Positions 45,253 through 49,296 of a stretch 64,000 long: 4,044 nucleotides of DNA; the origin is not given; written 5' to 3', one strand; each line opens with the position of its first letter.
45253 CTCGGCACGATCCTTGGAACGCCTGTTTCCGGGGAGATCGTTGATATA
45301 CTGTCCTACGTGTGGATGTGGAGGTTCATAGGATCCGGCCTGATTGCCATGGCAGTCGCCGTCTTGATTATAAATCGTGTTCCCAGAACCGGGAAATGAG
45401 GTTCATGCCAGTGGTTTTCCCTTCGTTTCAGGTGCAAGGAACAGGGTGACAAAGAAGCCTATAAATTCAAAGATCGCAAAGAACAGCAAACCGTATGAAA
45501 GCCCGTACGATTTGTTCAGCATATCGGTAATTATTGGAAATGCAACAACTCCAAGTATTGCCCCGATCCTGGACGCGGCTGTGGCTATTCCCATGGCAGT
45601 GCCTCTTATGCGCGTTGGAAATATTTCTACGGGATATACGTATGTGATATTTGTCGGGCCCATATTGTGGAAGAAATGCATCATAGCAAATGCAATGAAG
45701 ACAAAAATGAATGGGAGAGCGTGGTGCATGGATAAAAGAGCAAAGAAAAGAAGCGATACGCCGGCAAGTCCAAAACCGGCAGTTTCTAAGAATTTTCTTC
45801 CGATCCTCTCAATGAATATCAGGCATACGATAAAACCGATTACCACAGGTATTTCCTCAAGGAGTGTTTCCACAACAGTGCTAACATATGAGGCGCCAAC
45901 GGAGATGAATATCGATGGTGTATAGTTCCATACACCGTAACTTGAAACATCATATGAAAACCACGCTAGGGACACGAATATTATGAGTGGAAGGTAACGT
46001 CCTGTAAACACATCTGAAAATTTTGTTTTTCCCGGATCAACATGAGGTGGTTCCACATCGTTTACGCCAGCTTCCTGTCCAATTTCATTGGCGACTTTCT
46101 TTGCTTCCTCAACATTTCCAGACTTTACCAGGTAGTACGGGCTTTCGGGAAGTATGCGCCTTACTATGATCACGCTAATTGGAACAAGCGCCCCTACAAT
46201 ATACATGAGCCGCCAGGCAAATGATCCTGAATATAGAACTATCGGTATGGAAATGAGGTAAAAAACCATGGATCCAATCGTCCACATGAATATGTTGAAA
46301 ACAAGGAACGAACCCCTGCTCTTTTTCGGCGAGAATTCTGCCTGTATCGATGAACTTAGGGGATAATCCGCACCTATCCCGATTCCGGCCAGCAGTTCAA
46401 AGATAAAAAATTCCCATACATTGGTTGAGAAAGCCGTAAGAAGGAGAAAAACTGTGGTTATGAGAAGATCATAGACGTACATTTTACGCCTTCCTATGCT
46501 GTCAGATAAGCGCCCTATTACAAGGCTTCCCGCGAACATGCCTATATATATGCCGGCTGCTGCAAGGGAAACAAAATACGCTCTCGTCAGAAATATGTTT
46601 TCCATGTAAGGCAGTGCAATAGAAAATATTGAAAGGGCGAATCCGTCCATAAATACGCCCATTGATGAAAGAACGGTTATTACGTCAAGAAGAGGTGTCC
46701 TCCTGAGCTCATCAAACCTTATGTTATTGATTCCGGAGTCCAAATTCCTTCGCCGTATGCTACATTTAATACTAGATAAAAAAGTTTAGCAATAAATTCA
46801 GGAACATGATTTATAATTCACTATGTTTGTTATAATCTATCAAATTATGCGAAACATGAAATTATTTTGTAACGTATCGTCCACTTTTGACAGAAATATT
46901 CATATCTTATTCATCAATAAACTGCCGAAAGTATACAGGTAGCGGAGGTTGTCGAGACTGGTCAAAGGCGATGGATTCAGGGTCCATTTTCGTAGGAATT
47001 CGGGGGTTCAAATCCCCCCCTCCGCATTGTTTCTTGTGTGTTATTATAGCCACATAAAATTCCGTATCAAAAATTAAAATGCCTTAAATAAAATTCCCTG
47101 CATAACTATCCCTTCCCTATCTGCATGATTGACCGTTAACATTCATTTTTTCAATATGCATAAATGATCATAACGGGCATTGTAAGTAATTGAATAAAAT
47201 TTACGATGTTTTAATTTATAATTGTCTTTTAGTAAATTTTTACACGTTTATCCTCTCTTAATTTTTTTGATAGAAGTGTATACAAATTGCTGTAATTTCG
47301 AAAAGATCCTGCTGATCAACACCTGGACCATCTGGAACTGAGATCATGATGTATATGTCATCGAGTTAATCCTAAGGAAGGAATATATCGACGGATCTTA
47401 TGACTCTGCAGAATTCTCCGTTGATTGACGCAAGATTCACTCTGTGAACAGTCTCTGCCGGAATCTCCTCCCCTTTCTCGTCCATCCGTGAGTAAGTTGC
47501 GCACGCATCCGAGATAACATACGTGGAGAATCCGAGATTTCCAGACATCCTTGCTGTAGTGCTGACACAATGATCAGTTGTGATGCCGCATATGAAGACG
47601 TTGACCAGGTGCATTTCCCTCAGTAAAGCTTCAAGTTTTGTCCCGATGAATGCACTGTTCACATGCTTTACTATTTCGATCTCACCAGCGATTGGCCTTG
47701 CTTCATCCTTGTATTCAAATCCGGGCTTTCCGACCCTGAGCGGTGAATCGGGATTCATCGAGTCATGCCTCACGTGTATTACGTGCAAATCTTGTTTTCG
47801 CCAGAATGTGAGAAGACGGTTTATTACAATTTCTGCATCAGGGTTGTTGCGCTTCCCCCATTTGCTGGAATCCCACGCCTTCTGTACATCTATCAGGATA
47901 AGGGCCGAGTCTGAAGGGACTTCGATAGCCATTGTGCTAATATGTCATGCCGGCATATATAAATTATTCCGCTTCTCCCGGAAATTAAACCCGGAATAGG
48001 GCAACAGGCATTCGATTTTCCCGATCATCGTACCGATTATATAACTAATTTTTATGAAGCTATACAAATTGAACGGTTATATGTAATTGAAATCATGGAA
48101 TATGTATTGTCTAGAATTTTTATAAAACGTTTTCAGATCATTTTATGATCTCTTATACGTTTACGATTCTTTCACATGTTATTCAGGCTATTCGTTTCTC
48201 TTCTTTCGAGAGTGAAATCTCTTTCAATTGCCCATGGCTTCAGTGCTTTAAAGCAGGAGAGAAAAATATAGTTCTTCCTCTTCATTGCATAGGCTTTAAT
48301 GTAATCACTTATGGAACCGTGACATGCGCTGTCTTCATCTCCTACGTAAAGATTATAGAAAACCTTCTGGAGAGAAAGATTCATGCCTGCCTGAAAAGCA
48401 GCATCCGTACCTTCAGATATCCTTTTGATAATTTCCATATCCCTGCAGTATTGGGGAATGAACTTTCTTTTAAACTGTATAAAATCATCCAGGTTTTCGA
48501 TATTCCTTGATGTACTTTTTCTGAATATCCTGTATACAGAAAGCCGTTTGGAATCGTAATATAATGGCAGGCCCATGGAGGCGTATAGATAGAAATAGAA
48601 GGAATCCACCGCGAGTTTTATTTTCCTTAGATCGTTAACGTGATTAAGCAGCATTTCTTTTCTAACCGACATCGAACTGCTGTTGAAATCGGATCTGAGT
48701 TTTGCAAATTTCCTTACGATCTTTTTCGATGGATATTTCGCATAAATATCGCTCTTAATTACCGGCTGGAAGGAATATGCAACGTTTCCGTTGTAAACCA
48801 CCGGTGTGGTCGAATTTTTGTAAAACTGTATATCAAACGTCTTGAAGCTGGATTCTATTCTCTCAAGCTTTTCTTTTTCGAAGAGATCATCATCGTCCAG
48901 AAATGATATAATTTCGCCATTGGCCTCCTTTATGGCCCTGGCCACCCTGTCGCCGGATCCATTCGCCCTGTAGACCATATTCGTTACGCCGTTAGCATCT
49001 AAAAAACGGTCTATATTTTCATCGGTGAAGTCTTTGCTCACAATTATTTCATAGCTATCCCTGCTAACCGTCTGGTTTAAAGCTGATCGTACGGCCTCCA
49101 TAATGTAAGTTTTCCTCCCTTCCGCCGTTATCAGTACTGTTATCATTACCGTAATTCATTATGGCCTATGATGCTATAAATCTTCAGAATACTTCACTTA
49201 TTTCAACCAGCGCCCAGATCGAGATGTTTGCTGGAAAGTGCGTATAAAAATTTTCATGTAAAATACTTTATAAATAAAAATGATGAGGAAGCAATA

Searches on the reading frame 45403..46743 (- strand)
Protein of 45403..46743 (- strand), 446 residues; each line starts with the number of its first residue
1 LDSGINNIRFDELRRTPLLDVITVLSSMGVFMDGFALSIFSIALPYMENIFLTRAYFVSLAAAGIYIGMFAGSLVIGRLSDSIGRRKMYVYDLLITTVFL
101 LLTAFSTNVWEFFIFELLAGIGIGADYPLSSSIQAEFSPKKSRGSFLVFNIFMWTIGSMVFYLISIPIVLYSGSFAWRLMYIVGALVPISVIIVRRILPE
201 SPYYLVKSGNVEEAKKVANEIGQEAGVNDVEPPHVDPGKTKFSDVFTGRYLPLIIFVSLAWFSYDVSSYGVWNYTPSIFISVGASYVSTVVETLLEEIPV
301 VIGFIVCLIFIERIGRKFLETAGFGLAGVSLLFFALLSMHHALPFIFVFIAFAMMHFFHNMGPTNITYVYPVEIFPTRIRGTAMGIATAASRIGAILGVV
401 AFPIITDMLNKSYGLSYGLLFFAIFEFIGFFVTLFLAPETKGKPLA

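Call 69: search_protein_families(library=pfam, proteins=[window:45403-46743:-], max_evalue=0.00001)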
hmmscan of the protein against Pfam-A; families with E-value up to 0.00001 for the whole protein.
window:45403-46743:- (446 aa): 2 families
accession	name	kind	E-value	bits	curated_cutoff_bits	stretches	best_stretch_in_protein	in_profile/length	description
PF00083.30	Sugar_tr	-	2.4e-57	195.3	22.3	1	59-445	49-445/452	Sugar (and other) transporter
PF07690.21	MFS_1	-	7.1e-40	137.4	33.4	2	28-398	3-346/347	Major Facilitator Superfamily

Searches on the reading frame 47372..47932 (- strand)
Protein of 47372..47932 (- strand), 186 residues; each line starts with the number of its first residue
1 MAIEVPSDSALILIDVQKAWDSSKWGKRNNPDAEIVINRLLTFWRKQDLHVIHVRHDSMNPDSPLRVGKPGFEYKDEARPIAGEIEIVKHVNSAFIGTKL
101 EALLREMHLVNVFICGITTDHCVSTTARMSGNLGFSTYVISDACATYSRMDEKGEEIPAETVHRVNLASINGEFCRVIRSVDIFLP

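Call 69: search_protein_families(library=pfam, proteins=[window:47372-47932:-], max_evalue=0.00001)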
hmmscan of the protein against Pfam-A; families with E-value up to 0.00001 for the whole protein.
window:47372-47932:- (186 aa): 1 family
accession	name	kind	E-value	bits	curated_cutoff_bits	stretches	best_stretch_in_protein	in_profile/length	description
PF00857.26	Isochorismatase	-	5e-28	98.8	27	1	9-150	1-154/175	Isochorismatase domain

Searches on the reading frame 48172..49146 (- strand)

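Call 69: search_protein_families(library=pfam, proteins=[window:48172-49146:-], max_evalue=0.00001)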
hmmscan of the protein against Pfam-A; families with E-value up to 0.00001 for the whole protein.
window:48172-49146:- (324 aa): 3 families
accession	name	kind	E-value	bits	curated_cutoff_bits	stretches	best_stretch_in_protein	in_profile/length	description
PF00535.33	Glycos_transf_2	-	3.3e-11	43.9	23.3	1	4-102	2-104/168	Glycosyl transferase family 2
PF13641.12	Glyco_tranf_2_3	-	2.1e-06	28.4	27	1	2-197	3-203/230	Glycosyltransferase like family 2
PF10111.15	Glyco_tranf_2_2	-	8e-06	26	27.3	0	8-119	8-122/276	Glycosyltransferase like family 2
